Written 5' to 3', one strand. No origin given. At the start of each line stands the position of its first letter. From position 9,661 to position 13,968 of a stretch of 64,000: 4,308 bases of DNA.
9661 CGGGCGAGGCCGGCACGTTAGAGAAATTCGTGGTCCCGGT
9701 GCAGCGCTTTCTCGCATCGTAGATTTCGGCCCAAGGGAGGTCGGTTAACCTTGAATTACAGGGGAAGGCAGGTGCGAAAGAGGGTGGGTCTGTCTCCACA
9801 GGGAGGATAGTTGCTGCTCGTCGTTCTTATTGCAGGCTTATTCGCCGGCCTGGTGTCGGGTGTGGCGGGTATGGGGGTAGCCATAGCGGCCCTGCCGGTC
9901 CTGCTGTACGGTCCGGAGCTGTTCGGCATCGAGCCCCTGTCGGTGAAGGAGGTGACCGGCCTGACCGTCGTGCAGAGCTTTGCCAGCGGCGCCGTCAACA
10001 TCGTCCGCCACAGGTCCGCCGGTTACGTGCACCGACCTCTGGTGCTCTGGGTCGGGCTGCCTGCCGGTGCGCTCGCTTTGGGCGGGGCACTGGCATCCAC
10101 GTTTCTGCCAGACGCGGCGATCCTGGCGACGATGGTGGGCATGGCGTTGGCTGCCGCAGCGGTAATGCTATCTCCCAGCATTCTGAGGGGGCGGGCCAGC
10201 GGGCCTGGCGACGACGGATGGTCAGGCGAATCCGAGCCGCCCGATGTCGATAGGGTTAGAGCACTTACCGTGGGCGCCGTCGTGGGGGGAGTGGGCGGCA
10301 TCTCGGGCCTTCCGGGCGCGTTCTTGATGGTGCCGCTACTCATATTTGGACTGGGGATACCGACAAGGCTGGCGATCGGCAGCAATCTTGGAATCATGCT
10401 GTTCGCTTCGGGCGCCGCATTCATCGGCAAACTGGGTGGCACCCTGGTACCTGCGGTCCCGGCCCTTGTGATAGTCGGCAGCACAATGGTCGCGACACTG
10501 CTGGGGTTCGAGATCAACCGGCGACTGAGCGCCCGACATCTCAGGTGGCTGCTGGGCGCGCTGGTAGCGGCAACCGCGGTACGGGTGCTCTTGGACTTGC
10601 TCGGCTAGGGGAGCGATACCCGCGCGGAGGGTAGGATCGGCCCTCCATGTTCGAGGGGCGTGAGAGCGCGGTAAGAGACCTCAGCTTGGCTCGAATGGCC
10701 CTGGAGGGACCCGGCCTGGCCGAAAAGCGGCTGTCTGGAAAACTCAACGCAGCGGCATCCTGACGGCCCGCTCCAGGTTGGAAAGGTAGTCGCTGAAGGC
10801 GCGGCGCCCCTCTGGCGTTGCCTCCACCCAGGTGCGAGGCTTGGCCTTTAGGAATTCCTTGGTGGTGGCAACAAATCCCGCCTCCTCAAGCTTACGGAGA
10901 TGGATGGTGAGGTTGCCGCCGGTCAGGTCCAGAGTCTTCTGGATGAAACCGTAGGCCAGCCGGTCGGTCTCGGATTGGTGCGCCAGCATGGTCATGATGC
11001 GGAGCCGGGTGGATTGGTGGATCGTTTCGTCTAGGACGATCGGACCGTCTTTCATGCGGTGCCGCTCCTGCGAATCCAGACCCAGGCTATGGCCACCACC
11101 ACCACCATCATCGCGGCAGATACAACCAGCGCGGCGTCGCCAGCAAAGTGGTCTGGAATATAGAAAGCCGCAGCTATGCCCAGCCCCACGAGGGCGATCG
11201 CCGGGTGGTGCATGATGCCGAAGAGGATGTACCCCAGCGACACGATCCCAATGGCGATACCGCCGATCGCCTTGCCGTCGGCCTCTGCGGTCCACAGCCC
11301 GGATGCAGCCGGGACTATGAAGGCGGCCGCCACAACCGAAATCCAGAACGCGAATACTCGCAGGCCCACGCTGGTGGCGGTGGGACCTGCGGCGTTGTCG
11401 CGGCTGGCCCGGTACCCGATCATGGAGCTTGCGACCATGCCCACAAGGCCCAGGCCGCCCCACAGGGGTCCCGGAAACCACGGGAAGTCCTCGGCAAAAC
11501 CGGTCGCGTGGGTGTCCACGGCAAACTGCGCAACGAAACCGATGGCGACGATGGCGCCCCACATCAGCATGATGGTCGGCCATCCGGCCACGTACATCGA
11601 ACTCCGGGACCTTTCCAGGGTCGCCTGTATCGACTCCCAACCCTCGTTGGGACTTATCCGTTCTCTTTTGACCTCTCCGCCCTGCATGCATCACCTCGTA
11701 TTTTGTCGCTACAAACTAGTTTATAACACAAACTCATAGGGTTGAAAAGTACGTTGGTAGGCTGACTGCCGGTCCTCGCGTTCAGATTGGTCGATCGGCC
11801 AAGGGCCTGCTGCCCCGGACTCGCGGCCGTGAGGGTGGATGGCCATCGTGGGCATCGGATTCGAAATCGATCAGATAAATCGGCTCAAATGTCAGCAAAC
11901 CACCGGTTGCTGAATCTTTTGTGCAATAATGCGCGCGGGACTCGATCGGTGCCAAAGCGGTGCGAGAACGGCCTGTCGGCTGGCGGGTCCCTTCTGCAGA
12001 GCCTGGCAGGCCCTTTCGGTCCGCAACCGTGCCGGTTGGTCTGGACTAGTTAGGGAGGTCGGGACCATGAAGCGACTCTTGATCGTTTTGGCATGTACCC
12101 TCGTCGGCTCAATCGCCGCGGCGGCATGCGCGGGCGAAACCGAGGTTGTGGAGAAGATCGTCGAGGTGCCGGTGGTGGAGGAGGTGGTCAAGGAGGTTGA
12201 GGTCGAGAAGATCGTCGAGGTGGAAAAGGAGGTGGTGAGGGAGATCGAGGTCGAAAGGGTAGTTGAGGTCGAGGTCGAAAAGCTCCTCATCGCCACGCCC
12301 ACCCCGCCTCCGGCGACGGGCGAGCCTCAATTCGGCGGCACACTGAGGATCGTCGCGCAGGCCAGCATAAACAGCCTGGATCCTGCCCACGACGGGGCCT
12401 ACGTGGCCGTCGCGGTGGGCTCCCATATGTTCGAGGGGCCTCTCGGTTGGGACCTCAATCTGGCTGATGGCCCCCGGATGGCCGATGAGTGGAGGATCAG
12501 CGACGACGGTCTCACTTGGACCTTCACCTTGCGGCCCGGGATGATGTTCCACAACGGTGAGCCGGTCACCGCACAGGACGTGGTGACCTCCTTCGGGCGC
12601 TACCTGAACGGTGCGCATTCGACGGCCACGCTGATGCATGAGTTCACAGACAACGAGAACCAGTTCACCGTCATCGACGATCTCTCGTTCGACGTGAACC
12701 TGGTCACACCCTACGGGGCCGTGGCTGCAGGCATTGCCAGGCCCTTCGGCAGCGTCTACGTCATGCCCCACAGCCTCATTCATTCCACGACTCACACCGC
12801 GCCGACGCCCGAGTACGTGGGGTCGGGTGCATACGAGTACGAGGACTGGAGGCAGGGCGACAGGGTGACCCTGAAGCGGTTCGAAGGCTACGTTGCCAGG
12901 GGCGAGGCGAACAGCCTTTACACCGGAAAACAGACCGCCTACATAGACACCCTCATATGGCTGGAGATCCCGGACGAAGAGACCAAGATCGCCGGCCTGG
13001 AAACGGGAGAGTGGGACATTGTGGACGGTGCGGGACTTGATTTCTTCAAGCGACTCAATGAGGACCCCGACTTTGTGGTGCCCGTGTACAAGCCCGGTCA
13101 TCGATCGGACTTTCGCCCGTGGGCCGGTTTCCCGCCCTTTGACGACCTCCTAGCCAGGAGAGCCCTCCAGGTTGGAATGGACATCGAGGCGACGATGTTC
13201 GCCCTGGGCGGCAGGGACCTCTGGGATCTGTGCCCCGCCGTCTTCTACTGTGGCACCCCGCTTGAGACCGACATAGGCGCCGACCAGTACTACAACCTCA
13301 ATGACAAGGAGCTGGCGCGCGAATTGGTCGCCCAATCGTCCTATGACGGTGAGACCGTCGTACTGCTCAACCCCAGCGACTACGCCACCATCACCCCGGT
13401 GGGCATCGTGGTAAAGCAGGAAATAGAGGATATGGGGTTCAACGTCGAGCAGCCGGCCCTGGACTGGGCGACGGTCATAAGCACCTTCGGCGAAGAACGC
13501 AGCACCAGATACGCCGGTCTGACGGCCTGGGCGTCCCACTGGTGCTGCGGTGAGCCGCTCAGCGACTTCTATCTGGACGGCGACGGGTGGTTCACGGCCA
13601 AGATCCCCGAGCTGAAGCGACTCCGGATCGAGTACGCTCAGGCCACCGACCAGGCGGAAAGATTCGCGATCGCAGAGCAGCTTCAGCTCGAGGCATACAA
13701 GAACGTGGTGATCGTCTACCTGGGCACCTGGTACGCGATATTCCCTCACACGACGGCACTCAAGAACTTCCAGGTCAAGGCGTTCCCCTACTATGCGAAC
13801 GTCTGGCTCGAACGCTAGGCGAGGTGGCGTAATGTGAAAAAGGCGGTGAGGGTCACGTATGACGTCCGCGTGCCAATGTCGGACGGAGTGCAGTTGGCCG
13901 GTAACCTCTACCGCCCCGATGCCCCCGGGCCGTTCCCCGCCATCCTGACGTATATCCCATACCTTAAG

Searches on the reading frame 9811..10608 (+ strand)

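Call 49: search_protein_families(library=pfam, proteins=[window:9811-10608:+], max_evalue=0.00001)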
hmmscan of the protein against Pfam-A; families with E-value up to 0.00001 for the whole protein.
window:9811-10608:+ (265 aa): 1 family
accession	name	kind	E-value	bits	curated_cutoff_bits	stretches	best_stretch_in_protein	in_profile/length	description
PF01925.25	TauE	-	1.5e-31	110.4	32.6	1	6-258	2-236/237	Sulfite exporter TauE/SafE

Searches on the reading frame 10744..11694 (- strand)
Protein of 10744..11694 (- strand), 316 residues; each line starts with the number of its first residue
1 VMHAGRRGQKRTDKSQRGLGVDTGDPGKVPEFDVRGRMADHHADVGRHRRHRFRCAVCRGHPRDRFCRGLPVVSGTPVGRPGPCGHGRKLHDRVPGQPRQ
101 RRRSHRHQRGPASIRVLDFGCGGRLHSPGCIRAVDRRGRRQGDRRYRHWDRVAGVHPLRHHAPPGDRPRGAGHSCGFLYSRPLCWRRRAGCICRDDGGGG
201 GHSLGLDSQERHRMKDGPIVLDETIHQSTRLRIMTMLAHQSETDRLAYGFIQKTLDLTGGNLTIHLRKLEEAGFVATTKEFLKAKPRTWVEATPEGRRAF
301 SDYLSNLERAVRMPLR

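Call 49: search_protein_families(library=pfam, proteins=[window:10744-11694:-], max_evalue=0.00001)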
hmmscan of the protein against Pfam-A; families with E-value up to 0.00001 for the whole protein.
window:10744-11694:- (316 aa): 1 family
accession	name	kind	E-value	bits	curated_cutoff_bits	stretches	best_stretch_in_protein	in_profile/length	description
PF13601.12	HTH_34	-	3.3e-20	72.5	27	1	230-310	2-79/80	Winged helix DNA-binding domain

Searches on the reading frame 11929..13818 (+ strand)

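Call 6: search_protein_families(library=pfam, proteins=[window:11929-13818:+], max_evalue=0.01)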
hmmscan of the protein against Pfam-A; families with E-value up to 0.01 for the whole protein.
window:11929-13818:+ (629 aa): 1 family
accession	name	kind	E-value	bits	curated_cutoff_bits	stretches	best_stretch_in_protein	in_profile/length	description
PF00496.27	SBP_bac_5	-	3.1e-51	175.1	32.4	1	182-522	4-332/368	Bacterial extracellular solute-binding proteins, family 5 Middle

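Call 51: search_protein_families(library=ncbifam, proteins=[window:11929-13818:+], max_evalue=0.001)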
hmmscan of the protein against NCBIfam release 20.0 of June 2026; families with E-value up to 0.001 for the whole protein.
window:11929-13818:+ (629 aa): 10 families
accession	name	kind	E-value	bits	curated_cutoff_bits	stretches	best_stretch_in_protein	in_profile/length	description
TIGR02294.1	nickel_nikA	equivalog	1.2e-21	76.9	393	1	180-418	45-277/501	nickel ABC transporter substrate-binding protein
NF011942.0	PRK15413.1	equivalog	8.1e-20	71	594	1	141-364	31-240/512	glutathione ABC transporter substrate-binding protein GsiB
NF045468.1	Opp5A_nikA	equivalog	1e-14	53.9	600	1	138-323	19-185/488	nickel ABC transporter substrate-binding protein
NF011684.0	PRK15104.1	equivalog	1.8e-14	53.3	947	1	145-426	47-332/543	oligopeptide ABC transporter substrate-binding protein OppA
NF047575.1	opine_bind_CntA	exception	1.6e-13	50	800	1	182-322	79-216/535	staphylopine-dependent metal ABC transporter substrate-binding lipoprotein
TIGR04028.1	SBP_KPN_01854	hypoth_equivalog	3.5e-11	42.4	468.5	1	182-365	46-228/509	TIGR04028 family ABC transporter substrate-binding protein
NF045467.1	Opp4A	equivalog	1.3e-07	30.3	650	1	131-219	29-117/556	oligopeptide ABC transporter substrate-binding protein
NF007287.0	PRK09755.1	equivalog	2e-07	30.2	1098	1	143-316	39-226/535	ABC transporter substrate-binding protein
NF011689.0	PRK15109.1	equivalog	3e-06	26.2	560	1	182-327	81-242/547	ABC transporter substrate-binding protein SapA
NF043070.1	DppA_dipep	equivalog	1.2e-05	24.1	1005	1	182-363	76-263/535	dipeptide ABC transporter periplasmic-binding protein DppA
